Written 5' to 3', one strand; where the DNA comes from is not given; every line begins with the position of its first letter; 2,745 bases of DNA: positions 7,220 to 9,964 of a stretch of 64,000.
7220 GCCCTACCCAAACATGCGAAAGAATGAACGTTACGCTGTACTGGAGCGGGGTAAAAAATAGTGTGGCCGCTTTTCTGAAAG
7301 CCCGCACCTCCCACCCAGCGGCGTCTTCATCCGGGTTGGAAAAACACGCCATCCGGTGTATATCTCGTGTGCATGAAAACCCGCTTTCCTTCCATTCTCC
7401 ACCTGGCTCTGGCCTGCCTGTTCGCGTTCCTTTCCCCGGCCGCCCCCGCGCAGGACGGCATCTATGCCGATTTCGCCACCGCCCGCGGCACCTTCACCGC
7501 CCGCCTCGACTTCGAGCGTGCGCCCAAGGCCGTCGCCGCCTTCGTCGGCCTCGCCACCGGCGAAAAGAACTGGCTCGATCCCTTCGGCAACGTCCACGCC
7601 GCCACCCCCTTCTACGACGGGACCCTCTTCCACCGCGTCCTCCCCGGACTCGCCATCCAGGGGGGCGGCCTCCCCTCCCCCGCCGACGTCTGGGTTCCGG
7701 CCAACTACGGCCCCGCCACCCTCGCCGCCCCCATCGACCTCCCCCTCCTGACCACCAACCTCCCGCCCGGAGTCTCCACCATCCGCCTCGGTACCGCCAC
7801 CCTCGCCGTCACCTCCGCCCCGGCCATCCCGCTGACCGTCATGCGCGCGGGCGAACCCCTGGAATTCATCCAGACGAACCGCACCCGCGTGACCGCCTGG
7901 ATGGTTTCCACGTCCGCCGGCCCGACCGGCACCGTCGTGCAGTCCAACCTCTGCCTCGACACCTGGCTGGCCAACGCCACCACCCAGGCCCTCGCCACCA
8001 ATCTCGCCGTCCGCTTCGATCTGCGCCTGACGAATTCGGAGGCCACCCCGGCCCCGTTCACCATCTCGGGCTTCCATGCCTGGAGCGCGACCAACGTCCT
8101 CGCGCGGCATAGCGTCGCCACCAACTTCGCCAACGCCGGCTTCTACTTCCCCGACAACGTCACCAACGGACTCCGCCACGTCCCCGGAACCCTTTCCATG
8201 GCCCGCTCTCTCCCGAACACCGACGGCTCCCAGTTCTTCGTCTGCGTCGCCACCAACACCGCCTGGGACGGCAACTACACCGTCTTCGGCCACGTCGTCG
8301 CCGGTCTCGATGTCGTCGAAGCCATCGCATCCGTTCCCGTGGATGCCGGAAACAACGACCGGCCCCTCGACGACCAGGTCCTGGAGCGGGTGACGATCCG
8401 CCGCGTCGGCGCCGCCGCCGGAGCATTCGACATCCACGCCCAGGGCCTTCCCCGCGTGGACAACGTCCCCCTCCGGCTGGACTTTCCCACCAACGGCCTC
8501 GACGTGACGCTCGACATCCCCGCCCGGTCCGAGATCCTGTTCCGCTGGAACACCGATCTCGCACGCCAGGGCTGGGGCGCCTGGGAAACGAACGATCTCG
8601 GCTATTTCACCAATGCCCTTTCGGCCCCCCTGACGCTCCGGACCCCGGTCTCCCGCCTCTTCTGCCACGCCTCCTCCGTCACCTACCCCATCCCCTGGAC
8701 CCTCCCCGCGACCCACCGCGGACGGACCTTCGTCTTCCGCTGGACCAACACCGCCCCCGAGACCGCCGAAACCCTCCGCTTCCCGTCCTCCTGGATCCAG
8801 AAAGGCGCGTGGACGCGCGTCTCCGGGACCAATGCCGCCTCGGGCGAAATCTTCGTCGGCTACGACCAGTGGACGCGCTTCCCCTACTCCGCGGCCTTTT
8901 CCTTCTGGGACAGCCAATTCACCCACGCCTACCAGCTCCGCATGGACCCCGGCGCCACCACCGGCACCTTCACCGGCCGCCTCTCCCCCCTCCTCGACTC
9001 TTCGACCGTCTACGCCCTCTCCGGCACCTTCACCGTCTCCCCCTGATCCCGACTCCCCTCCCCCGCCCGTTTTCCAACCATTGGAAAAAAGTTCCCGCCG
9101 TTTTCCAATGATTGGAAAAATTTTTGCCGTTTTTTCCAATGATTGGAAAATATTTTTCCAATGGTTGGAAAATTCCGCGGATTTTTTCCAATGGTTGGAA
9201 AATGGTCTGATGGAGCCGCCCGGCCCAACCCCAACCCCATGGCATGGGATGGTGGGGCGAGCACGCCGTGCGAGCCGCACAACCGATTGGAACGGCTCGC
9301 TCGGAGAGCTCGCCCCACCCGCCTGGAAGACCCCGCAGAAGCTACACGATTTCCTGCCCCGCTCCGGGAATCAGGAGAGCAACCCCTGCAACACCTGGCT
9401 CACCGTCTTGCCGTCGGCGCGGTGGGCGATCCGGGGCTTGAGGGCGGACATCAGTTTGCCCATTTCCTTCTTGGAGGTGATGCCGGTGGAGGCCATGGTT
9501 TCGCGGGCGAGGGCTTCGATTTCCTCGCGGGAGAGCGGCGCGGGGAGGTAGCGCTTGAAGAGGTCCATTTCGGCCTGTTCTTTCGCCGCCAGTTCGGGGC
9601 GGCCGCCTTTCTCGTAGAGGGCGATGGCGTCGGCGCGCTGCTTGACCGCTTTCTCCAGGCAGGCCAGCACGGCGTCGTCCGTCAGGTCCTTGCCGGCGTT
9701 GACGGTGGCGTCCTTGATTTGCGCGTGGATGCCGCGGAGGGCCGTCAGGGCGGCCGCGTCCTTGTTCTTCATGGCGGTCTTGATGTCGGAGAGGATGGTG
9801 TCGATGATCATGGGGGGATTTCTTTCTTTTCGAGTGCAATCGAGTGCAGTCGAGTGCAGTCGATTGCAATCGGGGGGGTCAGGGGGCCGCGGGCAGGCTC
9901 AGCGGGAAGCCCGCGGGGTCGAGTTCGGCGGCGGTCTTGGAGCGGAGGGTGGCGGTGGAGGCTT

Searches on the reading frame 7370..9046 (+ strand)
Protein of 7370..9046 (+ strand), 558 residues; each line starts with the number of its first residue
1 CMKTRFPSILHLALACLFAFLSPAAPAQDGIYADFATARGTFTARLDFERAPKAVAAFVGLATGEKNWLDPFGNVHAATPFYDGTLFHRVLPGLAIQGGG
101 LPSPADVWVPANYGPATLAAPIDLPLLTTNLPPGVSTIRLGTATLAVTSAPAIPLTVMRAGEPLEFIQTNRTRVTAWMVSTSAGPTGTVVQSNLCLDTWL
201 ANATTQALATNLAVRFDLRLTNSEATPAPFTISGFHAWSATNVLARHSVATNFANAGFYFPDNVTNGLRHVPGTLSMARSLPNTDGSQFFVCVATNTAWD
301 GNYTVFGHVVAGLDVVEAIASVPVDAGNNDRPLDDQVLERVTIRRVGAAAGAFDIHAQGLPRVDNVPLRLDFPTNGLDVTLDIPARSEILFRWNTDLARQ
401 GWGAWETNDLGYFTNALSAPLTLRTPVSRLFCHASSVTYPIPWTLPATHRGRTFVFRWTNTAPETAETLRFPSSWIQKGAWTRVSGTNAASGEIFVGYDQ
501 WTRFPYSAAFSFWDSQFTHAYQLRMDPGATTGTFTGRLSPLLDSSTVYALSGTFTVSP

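Call 16: search_protein_families(library=pfam, proteins=[window:7370-9046:+], max_evalue=0.01)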
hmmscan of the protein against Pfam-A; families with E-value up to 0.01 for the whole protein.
window:7370-9046:+ (558 aa): 1 family
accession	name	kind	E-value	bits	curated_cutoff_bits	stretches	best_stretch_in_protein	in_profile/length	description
PF00160.26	Pro_isomerase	-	3.2e-34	118.9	21.7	2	257-341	73-157/159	Cyclophilin type peptidyl-prolyl cis-trans isomerase/CLD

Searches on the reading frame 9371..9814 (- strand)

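Call 16: search_protein_families(library=pfam, proteins=[window:9371-9814:-], max_evalue=0.01)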
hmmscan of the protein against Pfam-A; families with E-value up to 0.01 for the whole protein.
window:9371-9814:- (147 aa): 1 family
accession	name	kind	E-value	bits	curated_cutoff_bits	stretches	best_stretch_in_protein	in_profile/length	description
PF09424.15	YqeY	-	7.3e-45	153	27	1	5-145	2-142/143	Yqey-like protein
